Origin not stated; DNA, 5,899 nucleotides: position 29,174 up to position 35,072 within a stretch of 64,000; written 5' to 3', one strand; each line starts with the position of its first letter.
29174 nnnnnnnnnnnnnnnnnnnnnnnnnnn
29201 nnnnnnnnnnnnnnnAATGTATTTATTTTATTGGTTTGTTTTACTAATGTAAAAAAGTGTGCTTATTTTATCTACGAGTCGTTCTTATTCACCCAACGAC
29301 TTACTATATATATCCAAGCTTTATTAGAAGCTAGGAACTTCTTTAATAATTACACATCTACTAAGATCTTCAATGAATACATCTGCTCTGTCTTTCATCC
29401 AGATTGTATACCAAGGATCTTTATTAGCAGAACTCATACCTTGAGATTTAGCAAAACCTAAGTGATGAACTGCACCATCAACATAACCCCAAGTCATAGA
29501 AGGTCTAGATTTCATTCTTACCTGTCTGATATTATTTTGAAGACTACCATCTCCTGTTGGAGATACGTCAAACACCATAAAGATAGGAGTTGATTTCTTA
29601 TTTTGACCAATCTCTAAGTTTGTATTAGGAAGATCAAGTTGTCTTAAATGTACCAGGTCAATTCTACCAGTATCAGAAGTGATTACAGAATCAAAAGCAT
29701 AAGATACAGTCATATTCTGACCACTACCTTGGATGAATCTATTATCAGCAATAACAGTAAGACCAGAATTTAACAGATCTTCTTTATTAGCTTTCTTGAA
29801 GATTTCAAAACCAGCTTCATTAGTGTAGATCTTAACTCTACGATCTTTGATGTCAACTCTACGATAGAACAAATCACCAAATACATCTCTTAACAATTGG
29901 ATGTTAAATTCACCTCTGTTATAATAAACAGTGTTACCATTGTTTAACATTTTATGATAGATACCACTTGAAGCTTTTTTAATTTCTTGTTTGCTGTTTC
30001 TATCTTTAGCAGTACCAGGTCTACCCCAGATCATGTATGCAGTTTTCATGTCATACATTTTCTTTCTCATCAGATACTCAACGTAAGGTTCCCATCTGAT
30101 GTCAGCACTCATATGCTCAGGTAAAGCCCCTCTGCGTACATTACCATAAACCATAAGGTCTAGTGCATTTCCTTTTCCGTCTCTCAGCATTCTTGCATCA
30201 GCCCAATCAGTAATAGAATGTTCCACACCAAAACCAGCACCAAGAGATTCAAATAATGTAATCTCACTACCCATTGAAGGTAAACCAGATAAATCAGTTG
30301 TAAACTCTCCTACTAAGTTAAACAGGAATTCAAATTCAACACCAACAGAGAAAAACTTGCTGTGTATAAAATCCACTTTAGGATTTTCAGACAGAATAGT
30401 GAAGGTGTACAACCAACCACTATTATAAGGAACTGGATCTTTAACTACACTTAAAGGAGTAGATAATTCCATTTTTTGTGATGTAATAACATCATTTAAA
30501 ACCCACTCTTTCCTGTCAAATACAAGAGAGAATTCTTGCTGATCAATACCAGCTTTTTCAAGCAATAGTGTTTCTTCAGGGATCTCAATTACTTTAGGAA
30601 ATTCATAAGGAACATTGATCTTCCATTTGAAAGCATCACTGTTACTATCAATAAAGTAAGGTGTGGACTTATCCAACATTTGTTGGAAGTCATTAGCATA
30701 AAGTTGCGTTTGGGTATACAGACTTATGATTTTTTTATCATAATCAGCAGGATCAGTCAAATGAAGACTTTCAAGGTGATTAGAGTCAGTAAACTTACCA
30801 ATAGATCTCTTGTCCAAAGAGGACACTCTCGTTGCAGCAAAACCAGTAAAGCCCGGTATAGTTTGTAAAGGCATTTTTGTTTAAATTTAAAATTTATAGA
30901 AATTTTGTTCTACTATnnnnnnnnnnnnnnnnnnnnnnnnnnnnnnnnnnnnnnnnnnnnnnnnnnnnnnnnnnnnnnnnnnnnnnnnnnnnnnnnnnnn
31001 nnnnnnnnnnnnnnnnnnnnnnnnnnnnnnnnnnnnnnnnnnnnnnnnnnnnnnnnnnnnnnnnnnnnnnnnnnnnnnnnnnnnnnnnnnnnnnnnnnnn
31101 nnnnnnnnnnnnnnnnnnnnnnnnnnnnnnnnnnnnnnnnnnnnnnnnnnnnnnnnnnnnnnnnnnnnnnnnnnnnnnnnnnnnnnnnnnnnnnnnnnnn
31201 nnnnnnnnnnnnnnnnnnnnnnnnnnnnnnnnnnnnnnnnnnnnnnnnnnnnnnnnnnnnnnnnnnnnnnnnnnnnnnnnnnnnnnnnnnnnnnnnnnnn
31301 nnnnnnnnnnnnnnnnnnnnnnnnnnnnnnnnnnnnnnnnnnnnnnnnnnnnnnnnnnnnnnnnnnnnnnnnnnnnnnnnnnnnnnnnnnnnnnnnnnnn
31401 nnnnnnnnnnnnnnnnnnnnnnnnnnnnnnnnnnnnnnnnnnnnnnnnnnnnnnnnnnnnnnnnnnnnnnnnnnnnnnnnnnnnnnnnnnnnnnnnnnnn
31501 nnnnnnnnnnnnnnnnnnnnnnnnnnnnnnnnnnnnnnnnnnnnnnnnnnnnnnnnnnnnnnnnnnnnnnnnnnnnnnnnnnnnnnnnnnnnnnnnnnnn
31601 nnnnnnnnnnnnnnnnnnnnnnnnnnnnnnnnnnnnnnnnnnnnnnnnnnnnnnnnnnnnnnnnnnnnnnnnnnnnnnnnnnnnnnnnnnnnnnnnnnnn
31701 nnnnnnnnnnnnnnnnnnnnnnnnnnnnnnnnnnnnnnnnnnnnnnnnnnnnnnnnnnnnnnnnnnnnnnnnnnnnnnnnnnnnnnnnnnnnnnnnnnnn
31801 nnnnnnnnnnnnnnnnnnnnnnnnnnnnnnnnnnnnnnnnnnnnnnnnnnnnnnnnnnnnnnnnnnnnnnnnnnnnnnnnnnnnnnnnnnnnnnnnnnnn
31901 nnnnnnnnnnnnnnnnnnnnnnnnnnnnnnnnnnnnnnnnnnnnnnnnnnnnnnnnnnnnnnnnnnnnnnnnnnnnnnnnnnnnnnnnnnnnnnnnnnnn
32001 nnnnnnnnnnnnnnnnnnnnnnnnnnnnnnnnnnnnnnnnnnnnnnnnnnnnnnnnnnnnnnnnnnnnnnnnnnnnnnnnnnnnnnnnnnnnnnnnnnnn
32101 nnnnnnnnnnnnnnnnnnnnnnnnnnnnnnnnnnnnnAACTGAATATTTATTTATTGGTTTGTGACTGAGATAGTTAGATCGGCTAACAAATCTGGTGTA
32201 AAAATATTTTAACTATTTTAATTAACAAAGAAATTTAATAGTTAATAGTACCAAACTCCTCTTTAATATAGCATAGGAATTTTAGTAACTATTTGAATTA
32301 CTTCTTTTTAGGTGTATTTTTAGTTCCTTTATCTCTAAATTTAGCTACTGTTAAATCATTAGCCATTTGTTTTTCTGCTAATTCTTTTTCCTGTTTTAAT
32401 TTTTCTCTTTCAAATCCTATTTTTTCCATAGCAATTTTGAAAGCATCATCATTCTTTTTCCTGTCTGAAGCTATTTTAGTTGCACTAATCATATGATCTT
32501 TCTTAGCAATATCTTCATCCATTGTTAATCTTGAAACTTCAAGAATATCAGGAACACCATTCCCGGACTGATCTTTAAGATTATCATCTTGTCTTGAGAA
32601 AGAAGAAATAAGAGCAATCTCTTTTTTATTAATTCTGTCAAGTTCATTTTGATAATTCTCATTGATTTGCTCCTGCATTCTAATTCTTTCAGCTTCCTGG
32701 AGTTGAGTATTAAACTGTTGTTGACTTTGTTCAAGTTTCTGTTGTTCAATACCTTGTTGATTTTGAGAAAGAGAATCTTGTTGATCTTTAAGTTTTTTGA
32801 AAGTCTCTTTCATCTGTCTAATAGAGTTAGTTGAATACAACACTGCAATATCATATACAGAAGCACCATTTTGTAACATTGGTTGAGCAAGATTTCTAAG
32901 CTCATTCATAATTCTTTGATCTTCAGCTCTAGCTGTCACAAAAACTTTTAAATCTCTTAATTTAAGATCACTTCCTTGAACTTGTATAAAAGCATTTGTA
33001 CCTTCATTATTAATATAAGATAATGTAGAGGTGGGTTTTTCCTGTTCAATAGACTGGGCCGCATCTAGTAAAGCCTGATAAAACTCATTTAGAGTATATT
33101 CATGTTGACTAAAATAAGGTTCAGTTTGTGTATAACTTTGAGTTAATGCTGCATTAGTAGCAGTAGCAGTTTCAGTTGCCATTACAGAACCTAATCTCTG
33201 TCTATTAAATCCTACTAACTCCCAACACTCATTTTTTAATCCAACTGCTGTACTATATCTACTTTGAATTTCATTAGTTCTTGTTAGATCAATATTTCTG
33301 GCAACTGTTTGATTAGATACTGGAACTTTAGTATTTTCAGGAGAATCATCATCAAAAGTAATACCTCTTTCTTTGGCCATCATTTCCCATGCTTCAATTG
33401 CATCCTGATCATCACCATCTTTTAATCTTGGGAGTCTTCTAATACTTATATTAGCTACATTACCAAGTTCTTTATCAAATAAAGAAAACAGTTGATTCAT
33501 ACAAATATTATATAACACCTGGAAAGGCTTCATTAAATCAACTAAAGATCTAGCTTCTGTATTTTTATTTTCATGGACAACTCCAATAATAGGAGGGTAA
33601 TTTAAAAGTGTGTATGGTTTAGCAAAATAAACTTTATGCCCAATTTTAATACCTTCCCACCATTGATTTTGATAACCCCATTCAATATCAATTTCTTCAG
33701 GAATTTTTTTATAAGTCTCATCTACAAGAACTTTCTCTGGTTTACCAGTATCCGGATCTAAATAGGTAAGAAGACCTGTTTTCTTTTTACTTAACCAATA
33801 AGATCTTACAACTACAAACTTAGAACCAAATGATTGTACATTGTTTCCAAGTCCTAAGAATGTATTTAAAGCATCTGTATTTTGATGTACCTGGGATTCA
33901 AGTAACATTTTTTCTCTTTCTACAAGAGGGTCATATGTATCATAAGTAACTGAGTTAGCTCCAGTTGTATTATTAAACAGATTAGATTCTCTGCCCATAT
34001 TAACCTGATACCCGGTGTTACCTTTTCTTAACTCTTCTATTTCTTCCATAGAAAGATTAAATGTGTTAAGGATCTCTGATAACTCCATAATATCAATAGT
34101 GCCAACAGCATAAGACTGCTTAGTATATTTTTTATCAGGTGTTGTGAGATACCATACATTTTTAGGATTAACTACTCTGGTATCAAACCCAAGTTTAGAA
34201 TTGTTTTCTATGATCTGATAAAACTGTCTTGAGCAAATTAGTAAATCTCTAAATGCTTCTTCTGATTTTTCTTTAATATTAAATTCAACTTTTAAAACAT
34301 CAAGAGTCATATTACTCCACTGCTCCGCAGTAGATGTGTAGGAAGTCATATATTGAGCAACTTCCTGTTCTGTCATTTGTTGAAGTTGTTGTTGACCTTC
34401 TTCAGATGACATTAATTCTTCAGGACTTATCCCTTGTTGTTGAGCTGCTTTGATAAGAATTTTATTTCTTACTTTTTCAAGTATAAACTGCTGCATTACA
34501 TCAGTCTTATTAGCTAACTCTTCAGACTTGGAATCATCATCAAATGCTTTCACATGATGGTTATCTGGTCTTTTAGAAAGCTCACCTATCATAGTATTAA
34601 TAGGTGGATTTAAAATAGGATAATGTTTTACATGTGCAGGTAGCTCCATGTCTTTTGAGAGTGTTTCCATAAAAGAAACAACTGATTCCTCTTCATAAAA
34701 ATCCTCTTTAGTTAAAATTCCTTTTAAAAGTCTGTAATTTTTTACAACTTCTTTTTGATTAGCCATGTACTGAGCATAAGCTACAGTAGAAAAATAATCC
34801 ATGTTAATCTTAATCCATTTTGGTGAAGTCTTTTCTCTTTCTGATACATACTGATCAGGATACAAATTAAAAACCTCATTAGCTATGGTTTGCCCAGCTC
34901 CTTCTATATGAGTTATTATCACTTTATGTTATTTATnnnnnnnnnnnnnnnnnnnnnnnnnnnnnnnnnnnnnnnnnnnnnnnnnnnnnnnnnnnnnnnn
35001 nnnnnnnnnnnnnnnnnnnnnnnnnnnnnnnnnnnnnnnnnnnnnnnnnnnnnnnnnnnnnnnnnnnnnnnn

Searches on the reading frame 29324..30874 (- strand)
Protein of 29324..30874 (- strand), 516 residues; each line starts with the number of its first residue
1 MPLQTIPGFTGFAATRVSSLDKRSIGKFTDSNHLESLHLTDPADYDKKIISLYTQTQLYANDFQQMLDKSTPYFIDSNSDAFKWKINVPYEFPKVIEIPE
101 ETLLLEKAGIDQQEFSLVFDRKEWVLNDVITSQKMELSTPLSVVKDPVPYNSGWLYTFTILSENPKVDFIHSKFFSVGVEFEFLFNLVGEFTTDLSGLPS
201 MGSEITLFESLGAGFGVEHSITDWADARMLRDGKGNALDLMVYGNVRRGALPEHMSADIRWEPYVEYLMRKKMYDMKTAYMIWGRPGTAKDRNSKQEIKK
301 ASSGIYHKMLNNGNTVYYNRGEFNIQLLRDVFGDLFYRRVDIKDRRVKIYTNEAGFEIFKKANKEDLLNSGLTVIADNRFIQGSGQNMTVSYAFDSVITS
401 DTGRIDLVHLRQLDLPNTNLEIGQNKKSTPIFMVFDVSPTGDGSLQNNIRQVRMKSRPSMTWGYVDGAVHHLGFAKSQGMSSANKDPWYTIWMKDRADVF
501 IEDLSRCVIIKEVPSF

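Call 7: search_protein_families(library=phrogs, proteins=[window:29324-30874:-], max_evalue=0.001)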
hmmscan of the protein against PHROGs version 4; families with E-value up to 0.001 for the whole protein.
window:29324-30874:- (516 aa): 1 family
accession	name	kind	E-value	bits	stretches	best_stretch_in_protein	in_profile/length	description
phrog_11589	-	head and packaging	1.9e-32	113.4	1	25-509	16-489/495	major head protein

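Call 8: search_protein_families(library=pfam, proteins=[window:29324-30874:-], max_evalue=0.001)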
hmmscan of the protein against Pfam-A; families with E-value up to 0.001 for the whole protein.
window:29324-30874:- (516 aa): 1 family
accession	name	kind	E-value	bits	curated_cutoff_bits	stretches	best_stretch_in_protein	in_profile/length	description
PF23898.1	Crass_capsid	-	1.7e-29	103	27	1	24-508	14-489/496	Crassvirus major capsid protein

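Call 11: search_dna_similar(query=window:29324-30874:-, collection=phages, mode=protein, max_rows=15)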
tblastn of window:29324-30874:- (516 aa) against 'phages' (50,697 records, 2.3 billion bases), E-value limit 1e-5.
Records with a match: 12; places in all: 12; records where one place covers at least 80% of the query: 1.
Best place of each record, by identity: <60% 12.
By first word of the organism name: uncultured 9; Bacteriophage 2; Leptolyngbya 1.
By host as written in the record: - 11; Leptolyngbya boryana 1.
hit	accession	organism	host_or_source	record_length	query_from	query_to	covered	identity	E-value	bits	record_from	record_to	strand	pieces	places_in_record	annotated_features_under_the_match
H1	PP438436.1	Leptolyngbya phage Lbo-JY46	Leptolyngbya boryana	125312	27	516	95%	25.0%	2e-29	129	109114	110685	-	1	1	hypothetical protein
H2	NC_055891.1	uncultured phage cr60_1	human feces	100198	148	507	70%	23.3%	7e-6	55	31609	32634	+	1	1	major head protein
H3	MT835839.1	Bacteriophage sp.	human fecal samples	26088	148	507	70%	23.2%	1e-6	57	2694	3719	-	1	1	record has no annotation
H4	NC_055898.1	uncultured phage cr115_1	human feces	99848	148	507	70%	23.2%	2e-6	57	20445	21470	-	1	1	major head protein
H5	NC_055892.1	uncultured phage cr109_1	human feces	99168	148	507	70%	23.2%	6e-6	55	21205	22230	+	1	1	major head protein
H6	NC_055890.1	uncultured phage cr56_1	human feces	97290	148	507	70%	23.1%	2e-8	64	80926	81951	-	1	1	major head protein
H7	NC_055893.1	uncultured phage cr4_1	human feces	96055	148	507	70%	22.9%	4e-6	56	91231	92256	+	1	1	major head protein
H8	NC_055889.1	uncultured phage cr53_1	human feces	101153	148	507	70%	22.5%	8e-6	55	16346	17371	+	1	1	major head protein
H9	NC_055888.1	uncultured phage cr52_1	human feces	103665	252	507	50%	23.0%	1e-6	57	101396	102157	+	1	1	major head protein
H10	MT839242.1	Bacteriophage sp.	human fecal samples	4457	314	507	38%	27.6%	8e-6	55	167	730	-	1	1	record has no annotation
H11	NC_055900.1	uncultured phage cr125_1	human feces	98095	314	507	38%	27.6%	1e-5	55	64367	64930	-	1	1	major head protein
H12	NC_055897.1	uncultured phage cr114_1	human feces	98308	314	507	38%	27.6%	1e-5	55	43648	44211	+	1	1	major head protein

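Call 45: get_annotated_region(hit=H1, flank=18000)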
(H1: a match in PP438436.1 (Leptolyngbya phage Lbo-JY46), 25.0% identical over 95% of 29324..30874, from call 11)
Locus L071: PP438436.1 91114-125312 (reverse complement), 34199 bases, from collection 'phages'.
description: Leptolyngbya phage Lbo-JY46, complete genome.
organism: Leptolyngbya phage Lbo-JY46 (NCBI taxid 3128135)
taxonomy: Viruses; Duplodnaviria; Heunggongvirae; Uroviricota; Caudoviricetes
host: Leptolyngbya boryana; source: China; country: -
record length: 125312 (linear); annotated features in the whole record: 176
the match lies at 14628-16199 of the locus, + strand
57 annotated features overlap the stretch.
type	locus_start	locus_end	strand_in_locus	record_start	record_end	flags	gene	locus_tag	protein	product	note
CDS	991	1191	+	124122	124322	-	-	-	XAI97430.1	hypothetical protein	-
CDS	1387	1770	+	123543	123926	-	-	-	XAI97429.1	hypothetical protein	-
tRNA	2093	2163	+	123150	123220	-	-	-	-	tRNA-Cys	-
tRNA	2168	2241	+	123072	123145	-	-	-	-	tRNA-Cys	-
tRNA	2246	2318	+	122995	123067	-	-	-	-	tRNA-Arg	-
CDS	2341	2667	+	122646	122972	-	-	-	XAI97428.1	hypothetical protein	-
tRNA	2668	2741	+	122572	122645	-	-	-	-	tRNA-Asn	-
tRNA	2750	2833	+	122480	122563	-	-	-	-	tRNA-Met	-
CDS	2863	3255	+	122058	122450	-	-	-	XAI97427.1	hypothetical protein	-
tRNA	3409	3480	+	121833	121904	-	-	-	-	tRNA-Gly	-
CDS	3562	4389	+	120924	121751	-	-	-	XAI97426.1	homing endonuclease protein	-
tRNA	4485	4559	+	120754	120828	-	-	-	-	tRNA-Asp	-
tRNA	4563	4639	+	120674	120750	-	-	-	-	tRNA-Met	-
tRNA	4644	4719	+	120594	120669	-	-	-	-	tRNA-Ile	-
tRNA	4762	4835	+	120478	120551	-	-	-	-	tRNA-Ala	-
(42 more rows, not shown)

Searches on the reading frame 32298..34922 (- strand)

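Call 7: search_protein_families(library=phrogs, proteins=[window:32298-34922:-], max_evalue=0.001)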
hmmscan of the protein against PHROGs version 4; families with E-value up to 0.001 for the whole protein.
window:32298-34922:- (874 aa): 1 family
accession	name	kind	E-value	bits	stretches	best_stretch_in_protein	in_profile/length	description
phrog_6547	-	head and packaging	4.9e-96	323.5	1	21-864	9-821/827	portal protein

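Call 8: search_protein_families(library=pfam, proteins=[window:32298-34922:-], max_evalue=0.001)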
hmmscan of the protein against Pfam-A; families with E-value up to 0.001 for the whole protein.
window:32298-34922:- (874 aa): 0 families
